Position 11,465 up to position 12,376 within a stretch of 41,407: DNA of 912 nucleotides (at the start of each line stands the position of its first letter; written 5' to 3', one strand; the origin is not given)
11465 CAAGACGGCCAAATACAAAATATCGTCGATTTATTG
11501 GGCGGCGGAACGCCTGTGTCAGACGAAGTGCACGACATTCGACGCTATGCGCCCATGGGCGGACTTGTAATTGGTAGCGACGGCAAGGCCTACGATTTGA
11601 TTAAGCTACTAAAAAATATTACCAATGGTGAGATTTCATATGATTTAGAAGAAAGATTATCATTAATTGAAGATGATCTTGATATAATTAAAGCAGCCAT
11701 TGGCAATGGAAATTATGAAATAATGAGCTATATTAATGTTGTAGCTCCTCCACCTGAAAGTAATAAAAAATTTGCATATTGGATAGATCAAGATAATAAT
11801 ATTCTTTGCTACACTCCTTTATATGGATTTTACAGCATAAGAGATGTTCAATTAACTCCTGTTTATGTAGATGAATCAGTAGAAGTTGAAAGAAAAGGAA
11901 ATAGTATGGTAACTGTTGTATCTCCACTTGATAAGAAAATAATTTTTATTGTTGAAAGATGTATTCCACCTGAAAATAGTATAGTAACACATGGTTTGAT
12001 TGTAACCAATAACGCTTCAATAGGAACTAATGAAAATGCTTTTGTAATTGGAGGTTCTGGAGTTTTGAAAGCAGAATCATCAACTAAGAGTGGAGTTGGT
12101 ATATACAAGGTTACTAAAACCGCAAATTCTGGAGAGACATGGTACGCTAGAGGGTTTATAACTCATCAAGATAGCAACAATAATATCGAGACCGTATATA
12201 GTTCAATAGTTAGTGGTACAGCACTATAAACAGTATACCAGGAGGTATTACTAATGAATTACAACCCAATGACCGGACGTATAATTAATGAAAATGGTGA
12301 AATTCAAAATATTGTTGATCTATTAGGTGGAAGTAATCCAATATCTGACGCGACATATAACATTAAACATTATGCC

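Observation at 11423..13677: Two paralogous fibre-like genes and a terminator inserted between TerL and portal, with a sharp compositional mosaic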

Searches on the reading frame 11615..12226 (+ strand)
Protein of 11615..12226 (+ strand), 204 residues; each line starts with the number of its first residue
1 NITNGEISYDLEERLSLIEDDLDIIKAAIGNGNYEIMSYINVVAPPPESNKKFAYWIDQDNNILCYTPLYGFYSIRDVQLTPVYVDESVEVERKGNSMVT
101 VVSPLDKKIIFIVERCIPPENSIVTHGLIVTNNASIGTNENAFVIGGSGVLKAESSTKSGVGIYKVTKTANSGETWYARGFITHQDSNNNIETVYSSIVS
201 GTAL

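Call 39: search_protein_representatives(protein=window:11615-12226:+)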
Query: 204 residues. Proteins with E-value up to 0.001 (for the whole library): 832; up to 1e-10: 304; up to 1e-30: 15. The best 150 are listed.
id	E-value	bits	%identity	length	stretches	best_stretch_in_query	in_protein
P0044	4.5e-55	202.9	49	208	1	12-204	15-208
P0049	1.8e-49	184.6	42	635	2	27-202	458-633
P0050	7.0e-44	166.4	41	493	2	23-202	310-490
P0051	1.3e-41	159.0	44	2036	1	27-202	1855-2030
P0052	2.4e-41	158.1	39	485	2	27-199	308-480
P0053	3.8e-40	154.2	39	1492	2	20-200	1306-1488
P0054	2.2e-39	151.8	38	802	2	25-202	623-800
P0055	1.9e-36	142.2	36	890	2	25-200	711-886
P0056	3.9e-36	141.1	38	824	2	24-202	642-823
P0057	1.5e-35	139.2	39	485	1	25-199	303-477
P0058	9.4e-34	133.3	39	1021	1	27-202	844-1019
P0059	3.4e-33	131.5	36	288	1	24-200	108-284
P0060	2.3e-31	125.6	40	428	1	35-200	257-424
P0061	2.5e-31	125.5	40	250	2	28-200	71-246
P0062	4.3e-31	124.7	38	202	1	26-202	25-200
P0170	3.7e-17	79.2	36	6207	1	26-202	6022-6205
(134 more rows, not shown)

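Call 42: search_protein_families(library=pfam, proteins=[P0049, P0050, P0052, P0053, P0054, P0055, P0056, P0058, P0059, P0061], max_evalue=0.001)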
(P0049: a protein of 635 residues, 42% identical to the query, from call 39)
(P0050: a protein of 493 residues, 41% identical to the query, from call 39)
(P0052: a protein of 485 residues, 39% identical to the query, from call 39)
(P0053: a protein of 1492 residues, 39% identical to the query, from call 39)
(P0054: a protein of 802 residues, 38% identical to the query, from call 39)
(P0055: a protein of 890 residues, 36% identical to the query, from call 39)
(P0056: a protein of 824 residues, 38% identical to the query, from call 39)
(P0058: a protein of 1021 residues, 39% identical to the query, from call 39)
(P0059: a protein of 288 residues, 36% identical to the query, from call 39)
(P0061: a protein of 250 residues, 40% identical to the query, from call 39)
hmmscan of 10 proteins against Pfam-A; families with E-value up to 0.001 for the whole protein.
P0049 (635 aa): 3 families
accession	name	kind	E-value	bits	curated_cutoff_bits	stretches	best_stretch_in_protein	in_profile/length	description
PF13306.12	LRR_5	-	6.5e-48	162.3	27.7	2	47-155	2-103/127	BspA type Leucine rich repeat region (6 copies)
PF09479.16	Flg_new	-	6.9e-27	93.8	27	2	241-303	3-65/65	Listeria-Bacteroides repeat domain (List_Bact_rpt)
PF18998.6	Flg_new_2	-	7.1e-19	68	23.6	2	310-383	3-72/73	Divergent InlB B-repeat domain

P0050 (493 aa): 4 families
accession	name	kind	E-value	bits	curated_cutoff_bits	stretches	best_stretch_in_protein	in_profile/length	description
PF18998.6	Flg_new_2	-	7e-13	48.8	23.6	1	160-237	3-72/73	Divergent InlB B-repeat domain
PF05345.18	He_PIG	-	2.5e-09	37.9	24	1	75-152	9-95/96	Putative Ig domain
PF05593.20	RHS_repeat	-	4.5e-08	33.7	22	1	31-62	1-32/38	RHS Repeat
PF09479.16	Flg_new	-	1.3e-06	28.8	27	1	244-286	3-43/65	Listeria-Bacteroides repeat domain (List_Bact_rpt)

P0052 (485 aa): 2 families
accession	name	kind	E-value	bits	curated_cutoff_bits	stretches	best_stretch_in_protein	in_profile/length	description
PF09479.16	Flg_new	-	1.6e-23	83.1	27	1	89-153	1-65/65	Listeria-Bacteroides repeat domain (List_Bact_rpt)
PF18998.6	Flg_new_2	-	1.1e-18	67.4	23.6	2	161-234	2-71/73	Divergent InlB B-repeat domain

P0053 (1492 aa): 6 families
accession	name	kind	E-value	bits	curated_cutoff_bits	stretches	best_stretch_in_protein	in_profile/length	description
PF09479.16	Flg_new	-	3.9e-35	120.2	27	4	1002-1066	1-65/65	Listeria-Bacteroides repeat domain (List_Bact_rpt)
PF18998.6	Flg_new_2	-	2.3e-19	69.6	23.6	3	1084-1152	11-71/73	Divergent InlB B-repeat domain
PF18099.7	CBM_35_2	-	2.9e-11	43.9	23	1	901-991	15-108/112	Carbohydrate binding module (family 35)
PF22815.2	CatAgl_D1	-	3.2e-09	37.4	27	1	759-860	18-123/159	Alpha-1,3-glucanase catalytic domain D1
PF13306.12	LRR_5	-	5.4e-06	26.8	27.7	1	606-653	11-57/127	BspA type Leucine rich repeat region (6 copies)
PF03944.20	Endotoxin_C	-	0.00021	22.1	21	0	799-870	55-137/142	delta endotoxin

P0054 (802 aa): 4 families
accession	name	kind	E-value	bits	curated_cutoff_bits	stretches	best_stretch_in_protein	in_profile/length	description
PF09479.16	Flg_new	-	9.4e-25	87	27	2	404-467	2-65/65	Listeria-Bacteroides repeat domain (List_Bact_rpt)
PF18998.6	Flg_new_2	-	3.4e-19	69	23.6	2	624-684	9-71/73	Divergent InlB B-repeat domain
PF20762.2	DUF6836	-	1.2e-05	26.1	24.2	0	363-407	67-115/115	Domain of unknown function (DUF6836)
PF15892.11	BNR_4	-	0.00092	19.1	27.3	0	55-111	209-265/272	BNR repeat-containing family member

P0055 (890 aa): 2 families
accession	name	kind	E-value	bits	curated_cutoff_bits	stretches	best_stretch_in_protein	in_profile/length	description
PF18998.6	Flg_new_2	-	5.1e-27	94.1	23.6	2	493-558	7-72/73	Divergent InlB B-repeat domain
PF09479.16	Flg_new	-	2.6e-18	66.3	27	2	412-481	3-64/65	Listeria-Bacteroides repeat domain (List_Bact_rpt)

P0056 (824 aa): 4 families
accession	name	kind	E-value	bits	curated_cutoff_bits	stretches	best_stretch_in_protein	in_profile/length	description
PF18998.6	Flg_new_2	-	4e-20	72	23.6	1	298-368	3-71/73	Divergent InlB B-repeat domain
PF00754.31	F5_F8_type_C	-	9.1e-17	61.8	28.2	1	52-176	2-127/127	F5/8 type C domain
PF22633.2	F5_F8_type_C_2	-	4.4e-13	50.1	27.8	1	66-158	2-91/91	NedA-like, galactose-binding domain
PF09479.16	Flg_new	-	2e-05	25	27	0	561-606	3-46/65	Listeria-Bacteroides repeat domain (List_Bact_rpt)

P0058 (1021 aa): 3 families
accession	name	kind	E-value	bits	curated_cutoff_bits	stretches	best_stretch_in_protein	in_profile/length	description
PF18998.6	Flg_new_2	-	7.4e-21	74.4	23.6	3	618-689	2-72/73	Divergent InlB B-repeat domain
PF09479.16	Flg_new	-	5.5e-12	46.1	27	1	538-610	2-64/65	Listeria-Bacteroides repeat domain (List_Bact_rpt)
PF24517.2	CBM96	-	1.2e-06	28.9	26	1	73-200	31-151/164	Carbohydrate-binding module family 96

P0059 (288 aa): 2 families
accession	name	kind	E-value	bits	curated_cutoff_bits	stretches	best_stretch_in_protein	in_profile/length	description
PF18998.6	Flg_new_2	-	6.8e-09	36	23.6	1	110-170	6-71/73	Divergent InlB B-repeat domain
PF09479.16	Flg_new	-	4e-07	30.5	27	1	40-89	2-49/65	Listeria-Bacteroides repeat domain (List_Bact_rpt)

P0061 (250 aa): 2 families
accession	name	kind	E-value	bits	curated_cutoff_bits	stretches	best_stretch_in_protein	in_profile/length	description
PF18998.6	Flg_new_2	-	7.3e-07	29.5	23.6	1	65-129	2-71/73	Divergent InlB B-repeat domain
PF09479.16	Flg_new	-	1e-06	29.2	27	0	6-33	19-48/65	Listeria-Bacteroides repeat domain (List_Bact_rpt)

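Call 110: find_related_loci(query=A7, collection=viral_contigs, flank=5000)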
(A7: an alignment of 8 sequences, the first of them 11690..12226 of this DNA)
Query A7 (179 aa) in viral_contigs; peptide patterns used: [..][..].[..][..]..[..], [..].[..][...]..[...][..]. (x = any residue, [..] = any of these).
45 stretches matched a pattern, but none encodes a relative of the query by tblastn (E <= 1e-3).
